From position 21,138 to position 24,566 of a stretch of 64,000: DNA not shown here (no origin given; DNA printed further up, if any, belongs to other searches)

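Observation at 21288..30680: Four-gene DUF499 ATPase / DUF3780 / DUF1156 methyltransferase / PLD-SNF2 helicase operon: a methylation-linked defence-type module with no worked-out mechanism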

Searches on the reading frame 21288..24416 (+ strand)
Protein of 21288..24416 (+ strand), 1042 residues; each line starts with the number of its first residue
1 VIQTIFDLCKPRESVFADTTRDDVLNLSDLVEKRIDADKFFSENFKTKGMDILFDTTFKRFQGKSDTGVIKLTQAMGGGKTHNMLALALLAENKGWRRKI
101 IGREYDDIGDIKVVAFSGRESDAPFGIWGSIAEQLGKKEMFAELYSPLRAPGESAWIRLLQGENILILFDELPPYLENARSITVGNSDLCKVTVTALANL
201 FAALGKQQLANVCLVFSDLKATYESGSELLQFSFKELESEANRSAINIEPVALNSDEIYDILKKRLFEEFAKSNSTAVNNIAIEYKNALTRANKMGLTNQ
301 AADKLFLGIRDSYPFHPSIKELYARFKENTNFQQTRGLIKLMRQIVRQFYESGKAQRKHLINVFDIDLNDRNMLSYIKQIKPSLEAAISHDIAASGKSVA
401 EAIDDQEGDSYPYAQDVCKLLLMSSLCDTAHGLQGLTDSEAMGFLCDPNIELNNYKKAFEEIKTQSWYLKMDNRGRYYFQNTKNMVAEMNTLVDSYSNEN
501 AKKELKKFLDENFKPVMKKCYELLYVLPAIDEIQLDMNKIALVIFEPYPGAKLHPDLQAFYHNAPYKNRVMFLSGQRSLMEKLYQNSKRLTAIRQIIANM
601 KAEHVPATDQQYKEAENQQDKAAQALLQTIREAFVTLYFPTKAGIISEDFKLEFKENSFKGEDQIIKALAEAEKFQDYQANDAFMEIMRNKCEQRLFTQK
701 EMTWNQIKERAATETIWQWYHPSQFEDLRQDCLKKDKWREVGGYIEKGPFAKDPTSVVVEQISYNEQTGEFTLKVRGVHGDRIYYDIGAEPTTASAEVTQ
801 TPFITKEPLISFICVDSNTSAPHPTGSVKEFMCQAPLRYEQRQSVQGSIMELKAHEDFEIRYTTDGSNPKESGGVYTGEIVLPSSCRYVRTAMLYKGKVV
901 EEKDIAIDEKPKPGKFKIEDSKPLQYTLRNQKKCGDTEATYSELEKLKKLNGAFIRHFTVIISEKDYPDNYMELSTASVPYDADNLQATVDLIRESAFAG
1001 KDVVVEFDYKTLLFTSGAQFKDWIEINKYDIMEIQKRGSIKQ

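Call 3: search_protein_families(library=pfam, proteins=[window:21357-24416:+], max_evalue=0.01)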
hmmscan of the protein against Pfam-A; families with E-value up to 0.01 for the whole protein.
window:21357-24416:+ (1019 aa): 3 families
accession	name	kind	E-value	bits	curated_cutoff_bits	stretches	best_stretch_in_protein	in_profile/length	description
PF04465.17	DUF499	-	3.9e-27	94.9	23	1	104-350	53-293/1024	Protein of unknown function (DUF499)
PF13290.12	CHB_HEX_C_1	-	2.9e-10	40.4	22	1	828-862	13-48/67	Chitobiase/beta-hexosaminidase C-terminal domain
PF13287.12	Fn3_assoc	-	6.7e-08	33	23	1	828-867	2-41/59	Fn3 associated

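Call 4: search_protein_families(library=padloc, proteins=[window:21357-24416:+], max_evalue=0.01)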
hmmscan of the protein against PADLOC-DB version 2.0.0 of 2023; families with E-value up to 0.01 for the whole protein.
window:21357-24416:+ (1019 aa): 2 families
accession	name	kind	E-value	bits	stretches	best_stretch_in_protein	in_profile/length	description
PDLC02192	DUF499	-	1.1e-183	610.7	1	3-1001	25-1007/1022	-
PDLC00662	HmaC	-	8.2e-50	167.9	1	13-634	44-690/941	AAA+ ATPase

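Call 5: search_protein_families(library=ncbifam, proteins=[window:21357-24416:+], max_evalue=0.01)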
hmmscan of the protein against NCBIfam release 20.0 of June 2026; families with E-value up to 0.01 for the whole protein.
window:21357-24416:+ (1019 aa): 1 family
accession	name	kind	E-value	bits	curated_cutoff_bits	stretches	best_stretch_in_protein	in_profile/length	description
NF042962.1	DUF499_antiphage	equivalog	8.1e-223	742.4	1200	1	3-1007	24-1017/1025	anti-phage-associated DUF499 domain-containing protein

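Call 37: search_solved_structures(query=window:21288-24416:+, max_evalue=0.01, show_alignments=1)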
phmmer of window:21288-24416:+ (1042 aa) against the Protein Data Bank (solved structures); distinct sequences matched with E-value up to 0.01: 0.

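Call 41: find_homologous_proteins(query=window:21288-24416:+, max_evalue=1e-10)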
Query window:21288-24416:+ (1042 aa): 2972 proteins with E <= 1e-10 among 8000 candidates; the best 120 are listed.
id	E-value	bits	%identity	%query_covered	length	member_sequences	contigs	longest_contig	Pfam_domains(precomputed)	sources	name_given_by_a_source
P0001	0.0e+0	2310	100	98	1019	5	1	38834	PF13287.13,PF13290.14,PF04465.18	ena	-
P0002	0.0e+0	2134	89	100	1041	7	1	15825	PF13287.13,PF13290.14,PF04465.18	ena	-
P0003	0.0e+0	2114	88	100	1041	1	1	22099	PF13287.13,PF13290.14,PF04465.18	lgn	-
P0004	0.0e+0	2093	87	100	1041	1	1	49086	PF13287.13,PF13290.14,PF04465.18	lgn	-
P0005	0.0e+0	2018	83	100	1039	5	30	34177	PF13287.13,PF13290.14,PF04465.18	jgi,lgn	jgi:hypothetical protein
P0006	0.0e+0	1929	81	98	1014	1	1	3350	PF13287.13,PF13290.14,PF04465.18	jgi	-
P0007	0.0e+0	1853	77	100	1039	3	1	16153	PF13287.13,PF13290.14,PF04465.18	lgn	-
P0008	0.0e+0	1852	76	100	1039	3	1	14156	PF13287.13,PF13290.14,PF04465.18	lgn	-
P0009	0.0e+0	1848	77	100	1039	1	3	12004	PF13287.13,PF13290.14,PF04465.18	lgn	-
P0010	0.0e+0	1848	77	100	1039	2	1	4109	PF13287.13,PF13290.14,PF04465.18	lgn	-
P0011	0.0e+0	1844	76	100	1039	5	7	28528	PF13287.13,PF13290.14,PF04465.18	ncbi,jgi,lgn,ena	-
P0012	0.0e+0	1843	76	100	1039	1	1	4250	PF13287.13,PF13290.14,PF04465.18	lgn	-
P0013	0.0e+0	1841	76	100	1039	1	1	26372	PF13287.13,PF13290.14,PF04465.18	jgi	-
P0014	0.0e+0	1840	77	100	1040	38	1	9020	PF13287.13,PF13290.14,PF04465.18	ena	-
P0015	0.0e+0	1839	76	100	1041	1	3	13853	PF13287.13,PF13290.14,PF04465.18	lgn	-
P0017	0.0e+0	1836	75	100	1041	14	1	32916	PF13287.13,PF13290.14,PF04465.18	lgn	-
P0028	0.0e+0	1802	75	100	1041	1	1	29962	PF13287.13,PF13290.14,PF04465.18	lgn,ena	-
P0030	0.0e+0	1799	74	100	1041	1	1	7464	PF13287.13,PF13290.14,PF04465.18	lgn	-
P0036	0.0e+0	1789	74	100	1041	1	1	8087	PF13287.13,PF13290.14,PF04465.18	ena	-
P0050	0.0e+0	1724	71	100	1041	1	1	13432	PF13287.13,PF13290.14,PF04465.18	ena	-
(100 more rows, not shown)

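Call 44: find_related_loci(query=window:21291-24416:+, collection=genome_contigs, flank=10000)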
Query window:21291-24416:+ (1041 aa) in genome_contigs; peptide patterns used: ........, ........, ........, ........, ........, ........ (x = any residue, [..] = any of these).
69 stretches matched a pattern; 42 encode a relative of the query (tblastn E <= 1e-3); 41 distinct loci.
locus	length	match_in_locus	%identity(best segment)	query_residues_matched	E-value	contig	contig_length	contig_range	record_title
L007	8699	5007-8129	95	1-1041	0e+0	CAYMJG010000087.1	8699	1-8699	MAG TPA_asm: uncultured Eubacteriales bacterium isolate SRP192927_co2_99 genome assembly, contig: NODE_16613_length_8699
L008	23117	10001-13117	76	1-1041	0e+0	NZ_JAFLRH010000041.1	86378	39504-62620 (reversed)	Paradesulfitobacterium ferrireducens strain PLL0 L1_ctg0015, whole genome shotgun sequence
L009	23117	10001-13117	76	1-1041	0e+0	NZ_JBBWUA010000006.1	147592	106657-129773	Desulfitobacterium sp. THU1 Unigene6, whole genome shotgun sequence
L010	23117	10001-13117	75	1-1041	0e+0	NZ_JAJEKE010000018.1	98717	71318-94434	Lutispora saccharofermentans strain m25 18, whole genome shotgun sequence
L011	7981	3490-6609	70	1-1041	0e+0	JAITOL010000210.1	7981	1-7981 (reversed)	MAG: Synergistaceae bacterium isolate Po218_bin54 k119_923575, whole genome shotgun sequence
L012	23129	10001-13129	68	1-1041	0e+0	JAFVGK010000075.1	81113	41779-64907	MAG: Blautia sp. isolate RGIG5147 Sheep_Abomasum-4__c199141, whole genome shotgun sequence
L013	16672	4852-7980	67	1-1041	0e+0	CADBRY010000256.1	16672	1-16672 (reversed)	MAG: uncultured Clostridiales bacterium isolate RUG14246 genome assembly, contig: RUG14246_asm_256, whole genome shotgun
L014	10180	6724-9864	67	1-1041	0e+0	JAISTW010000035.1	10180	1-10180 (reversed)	MAG: Desulfovibrio sp. isolate Md513_bin41 k119_768344, whole genome shotgun sequence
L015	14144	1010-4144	67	1-1041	0e+0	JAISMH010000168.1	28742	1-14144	MAG: Synergistaceae bacterium isolate Im510_bin23 k119_1591935, whole genome shotgun sequence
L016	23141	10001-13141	67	1-1041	0e+0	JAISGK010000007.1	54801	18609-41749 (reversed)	MAG: Clostridiales bacterium isolate Gx485_bin96 k119_3355475, whole genome shotgun sequence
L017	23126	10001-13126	65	1-1041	0e+0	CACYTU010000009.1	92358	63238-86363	MAG: uncultured Lachnospiraceae bacterium isolate RUG12263 genome assembly, contig: RUG12263_asm_9, whole genome shotgun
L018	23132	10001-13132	68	1-1041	0e+0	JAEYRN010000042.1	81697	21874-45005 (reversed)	MAG: Bacillota bacterium isolate OH_CBB_61 k127_2235392, whole genome shotgun sequence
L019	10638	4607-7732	66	1-1041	0e+0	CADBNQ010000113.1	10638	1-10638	MAG: uncultured Lachnospiraceae bacterium isolate RUG14137 genome assembly, contig: RUG14137_asm_113, whole genome shotg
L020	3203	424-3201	69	1-925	0e+0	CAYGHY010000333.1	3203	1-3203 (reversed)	MAG TPA_asm: uncultured Oscillospiraceae bacterium isolate ERP113451_co2_28 genome assembly, contig: NODE_28692_length_3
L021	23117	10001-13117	75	1-1041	0e+0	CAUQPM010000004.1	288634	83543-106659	MAG TPA_asm: uncultured Oscillospiraceae bacterium isolate ERR9968766_bin.1_MetaWRAP_v1.3_MAG genome assembly, contig: E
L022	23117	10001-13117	62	1-1041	0e+0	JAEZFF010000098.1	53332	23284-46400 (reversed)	MAG: Bacillota bacterium isolate OH_CBrB_40 k127_2864630, whole genome shotgun sequence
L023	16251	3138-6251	63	1-1041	0e+0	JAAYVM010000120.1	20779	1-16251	MAG: Acholeplasmataceae bacterium isolate AS27yjCOA_58 122213_AS27, whole genome shotgun sequence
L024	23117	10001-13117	61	1-1041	0e+0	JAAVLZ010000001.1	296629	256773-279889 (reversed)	Oscillospiraceae bacterium HV4-5-C5C HV4-5-C5C_S3_Assembly_contig_1, whole genome shotgun sequence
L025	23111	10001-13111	61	3-1041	0e+0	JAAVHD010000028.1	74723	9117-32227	MAG: Oscillibacter sp. isolate Mgla_MAG_5-bin_21 c_000000037193, whole genome shotgun sequence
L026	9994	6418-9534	62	1-1041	0e+0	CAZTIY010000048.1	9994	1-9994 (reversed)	MAG TPA_asm: uncultured Eubacterium sp. isolate SRP314395_co1_238 genome assembly, contig: NODE_6289_length_9994_cov_4.8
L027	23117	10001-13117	61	1-1041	0e+0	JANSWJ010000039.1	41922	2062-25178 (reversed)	Blautia schinkii strain DSM 10518 contig_39, whole genome shotgun sequence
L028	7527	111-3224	60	1-1041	0e+0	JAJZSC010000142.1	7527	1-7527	MAG: Bacillota bacterium isolate SKS3.bin19 NODE_16662_length_7527_cov_1.088649, whole genome shotgun sequence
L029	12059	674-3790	61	3-1041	0e+0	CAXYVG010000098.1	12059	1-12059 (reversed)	MAG: uncultured bacterium isolate ERR13598973_concoct_86 genome assembly, contig: ERZ24875783.1234, whole genome shotgun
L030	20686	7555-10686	66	1-1041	0e+0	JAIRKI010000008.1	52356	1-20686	MAG: Synergistaceae bacterium isolate Cc175_bin11 k119_1081626, whole genome shotgun sequence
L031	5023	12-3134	55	1-1041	0e+0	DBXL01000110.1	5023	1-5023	MAG TPA_asm: Ruminococcaceae bacterium UBA1213 UBA1213_contig_218774, whole genome shotgun sequence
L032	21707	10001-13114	61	1-1041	0e+0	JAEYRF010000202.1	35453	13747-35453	MAG: Bacillota bacterium isolate OH_CBB_50 k127_1670943, whole genome shotgun sequence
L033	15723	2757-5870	55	1-1041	0e+0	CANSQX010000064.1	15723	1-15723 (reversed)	MAG TPA_asm: uncultured Flavonifractor sp. isolate SRR15634010_bin.9_metawrap_v1.3_MAG genome assembly, contig: NODE.102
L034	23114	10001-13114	61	1-1041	0e+0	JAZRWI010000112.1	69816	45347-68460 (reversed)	MAG: Candidatus Avigastranaerophilus sp. isolate T1900044952_TA20190005.MAGScoT_cleanbin_000022 SGB_3702_k141_346945, wh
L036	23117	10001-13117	60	1-1041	0e+0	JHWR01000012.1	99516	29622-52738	Lachnospiraceae bacterium YSB2008 T533DRAFT_scaffold00012.12_C, whole genome shotgun sequence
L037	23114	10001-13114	61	1-1041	0e+0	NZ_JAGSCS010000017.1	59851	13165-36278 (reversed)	Proteiniclasticum sediminis strain BAD-10 BAD-10_scaffold17, whole genome shotgun sequence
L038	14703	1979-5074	49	1-1041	0e+0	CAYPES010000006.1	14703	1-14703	MAG TPA_asm: uncultured Clostridium sp. isolate binchicken_co365_232 genome assembly, contig: NODE_2830_length_14703_cov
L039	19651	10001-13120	76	1-1041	0e+0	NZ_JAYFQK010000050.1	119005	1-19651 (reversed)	MAG: Desulfitobacterium sp. isolate CA_182 c_CA_000000062354, whole genome shotgun sequence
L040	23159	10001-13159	51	1-1041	0e+0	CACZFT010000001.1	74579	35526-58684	MAG: uncultured Selenomonas sp. isolate RUG12578 genome assembly, contig: RUG12578_asm_1, whole genome shotgun sequence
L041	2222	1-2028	62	367-1041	0e+0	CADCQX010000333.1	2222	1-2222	MAG: Ruminococcaceae bacterium isolate RUG14894 genome assembly, contig: RUG14894_asm_333, whole genome shotgun sequence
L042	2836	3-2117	58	334-1041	0e+0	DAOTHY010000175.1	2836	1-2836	MAG TPA_asm: Thermotogota bacterium isolate AMR_MDS_3039 NODE_41859_length_2836_cov_12.032003, whole genome shotgun sequ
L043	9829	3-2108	63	343-1041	0e+0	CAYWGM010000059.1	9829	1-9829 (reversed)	MAG TPA_asm: uncultured Eubacteriales bacterium isolate binchicken_co27_173 genome assembly, contig: NODE_12253_length_9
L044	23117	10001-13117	60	1-1041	0e+0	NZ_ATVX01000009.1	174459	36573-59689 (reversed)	Butyrivibrio sp. VCB2006 G613DRAFT_scaffold00009.9_C, whole genome shotgun sequence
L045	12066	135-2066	56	395-1041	0e+0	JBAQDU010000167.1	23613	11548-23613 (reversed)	MAG: Clostridiaceae bacterium isolate MFD10577_ilm_asm_bin29 k127_122528, whole genome shotgun sequence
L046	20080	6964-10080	76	1-1041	0e+0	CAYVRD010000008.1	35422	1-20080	MAG TPA_asm: uncultured Clostridia bacterium isolate binchicken_co168_135 genome assembly, contig: NODE_2058_length_3542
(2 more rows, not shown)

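Call 49: find_encoding_contigs(protein=P0004, flank=10000, max_places=3)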
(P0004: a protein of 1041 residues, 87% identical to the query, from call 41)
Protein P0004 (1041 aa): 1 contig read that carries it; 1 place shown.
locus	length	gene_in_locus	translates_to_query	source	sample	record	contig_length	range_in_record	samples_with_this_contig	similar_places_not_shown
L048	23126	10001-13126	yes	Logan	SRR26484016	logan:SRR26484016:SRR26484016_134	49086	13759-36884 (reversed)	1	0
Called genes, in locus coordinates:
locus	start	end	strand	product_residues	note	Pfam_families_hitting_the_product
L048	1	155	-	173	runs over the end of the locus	-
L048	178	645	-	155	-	PF01381:HTH_3 (weak)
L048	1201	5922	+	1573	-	PF25794:SACS, PF00580:UvrD-helicase (faint), PF13086:AAA_11 (weak), PF13245:AAA_19, PF13604:AAA_30 (weak), PF13087:AAA_12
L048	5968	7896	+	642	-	PF24885:TPR_NPHP3, PF13424:TPR_12, PF13374:TPR_10, PF13424:TPR_12, PF24885:TPR_NPHP3, PF13374:TPR_10, PF13424:TPR_12, PF24885:TPR_NPHP3, +22 more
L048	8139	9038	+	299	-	PF18899:DUF5655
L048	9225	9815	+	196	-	-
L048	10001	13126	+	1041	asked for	PF04465:DUF499, PF13290:CHB_HEX_C_1 (weak), PF13287:Fn3_assoc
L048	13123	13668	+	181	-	PF12635:DUF3780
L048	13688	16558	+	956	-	PF06634:DUF1156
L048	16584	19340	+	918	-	PF13091:PLDc_2, PF04851:ResIII, PF00176:SNF2-rel_dom, PF00271:Helicase_C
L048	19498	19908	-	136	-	PF09643:YopX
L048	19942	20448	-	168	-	PF06114:Peptidase_M78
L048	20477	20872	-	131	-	PF12844:HTH_19 (weak), PF13560:HTH_31, PF01381:HTH_3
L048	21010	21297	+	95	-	PF12844:HTH_19 (weak), PF01381:HTH_3, PF13560:HTH_31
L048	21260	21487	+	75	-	-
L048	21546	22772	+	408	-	PF00176:SNF2-rel_dom, PF00271:Helicase_C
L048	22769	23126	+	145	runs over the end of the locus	PF23984:DUF7307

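Call 50: find_encoding_contigs(protein=P0003, flank=10000, max_places=3)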
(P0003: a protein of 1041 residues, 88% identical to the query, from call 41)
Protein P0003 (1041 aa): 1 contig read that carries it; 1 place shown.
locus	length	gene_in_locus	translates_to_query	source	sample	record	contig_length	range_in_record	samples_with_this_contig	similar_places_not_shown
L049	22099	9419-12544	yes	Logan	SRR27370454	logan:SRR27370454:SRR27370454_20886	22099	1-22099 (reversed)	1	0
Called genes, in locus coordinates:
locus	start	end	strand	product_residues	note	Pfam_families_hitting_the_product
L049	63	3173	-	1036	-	PF00873:ACR_tran, PF03176:MMPL (faint)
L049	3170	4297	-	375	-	PF25917:BSH_RND, PF25919:BSH_CusB (faint), PF25973:BSH_CzcB, PF25984:BSH_YknX (weak), PF25893:HH_CzcB (weak), PF25954:Beta-barrel_RND_2, PF25975:CzcB_C (weak), PF25989:YknX_C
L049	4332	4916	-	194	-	PF00440:TetR_N, PF08360:TetR_C_5, PF17922:TetR_C_17 (weak), PF21351:TetR_C_41 (weak), PF17935:TetR_C_27 (weak)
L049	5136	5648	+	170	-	PF13302:Acetyltransf_3, PF13420:Acetyltransf_4, PF00583:Acetyltransf_1, PF13673:Acetyltransf_10 (faint), PF13508:Acetyltransf_7, PF08445:FR47, PF12746:GNAT_acetyltran (weak)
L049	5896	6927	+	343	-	PF00005:ABC_tran, PF02463:SMC_N (faint), PF13304:AAA_21 (faint), PF09383:NIL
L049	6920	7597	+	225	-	PF00528:BPD_transp_1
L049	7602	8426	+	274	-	PF03180:Lipoprotein_9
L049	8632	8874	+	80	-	-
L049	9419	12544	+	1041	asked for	PF04465:DUF499, PF13290:CHB_HEX_C_1 (weak), PF13287:Fn3_assoc (weak)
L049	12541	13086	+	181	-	PF12635:DUF3780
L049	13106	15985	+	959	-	PF06634:DUF1156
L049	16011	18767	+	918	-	PF13091:PLDc_2, PF04851:ResIII, PF00176:SNF2-rel_dom, PF00271:Helicase_C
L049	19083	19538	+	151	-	PF03235:GmrSD_N (weak)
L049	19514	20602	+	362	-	-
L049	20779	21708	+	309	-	PF13391:HNH_2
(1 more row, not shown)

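Call 79: search_solved_structures(query=A3, max_evalue=0.01, show_alignments=1)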
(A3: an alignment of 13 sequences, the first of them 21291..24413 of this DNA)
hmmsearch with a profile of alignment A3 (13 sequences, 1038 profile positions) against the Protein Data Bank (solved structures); distinct sequences matched with E-value up to 0.01: 2.
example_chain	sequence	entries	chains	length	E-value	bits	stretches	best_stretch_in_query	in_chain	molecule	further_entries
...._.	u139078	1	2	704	2.2e-05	25.5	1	823-906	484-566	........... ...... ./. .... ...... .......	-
6q63_A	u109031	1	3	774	0.0009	20.2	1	844-920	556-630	Beta-hexosaminidase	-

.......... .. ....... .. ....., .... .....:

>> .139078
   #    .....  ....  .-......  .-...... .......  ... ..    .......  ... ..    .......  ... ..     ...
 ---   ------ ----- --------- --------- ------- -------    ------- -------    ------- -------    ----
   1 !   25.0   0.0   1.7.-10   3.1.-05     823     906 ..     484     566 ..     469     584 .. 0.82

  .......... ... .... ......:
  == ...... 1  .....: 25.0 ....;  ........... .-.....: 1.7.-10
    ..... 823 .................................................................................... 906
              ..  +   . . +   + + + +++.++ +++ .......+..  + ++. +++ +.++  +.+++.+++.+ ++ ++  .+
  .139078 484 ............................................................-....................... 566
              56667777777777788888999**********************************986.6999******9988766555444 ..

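Call 85: find_encoding_contigs(protein=P0006, flank=3000, max_places=3)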
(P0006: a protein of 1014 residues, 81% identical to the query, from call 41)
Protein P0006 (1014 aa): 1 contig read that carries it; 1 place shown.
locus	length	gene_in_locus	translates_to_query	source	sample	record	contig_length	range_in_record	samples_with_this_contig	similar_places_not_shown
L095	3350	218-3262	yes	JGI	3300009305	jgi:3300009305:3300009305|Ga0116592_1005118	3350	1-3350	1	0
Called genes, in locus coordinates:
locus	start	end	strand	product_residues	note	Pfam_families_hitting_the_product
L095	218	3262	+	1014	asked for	PF04465:DUF499, PF13287:Fn3_assoc, PF13290:CHB_HEX_C_1 (weak)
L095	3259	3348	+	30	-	?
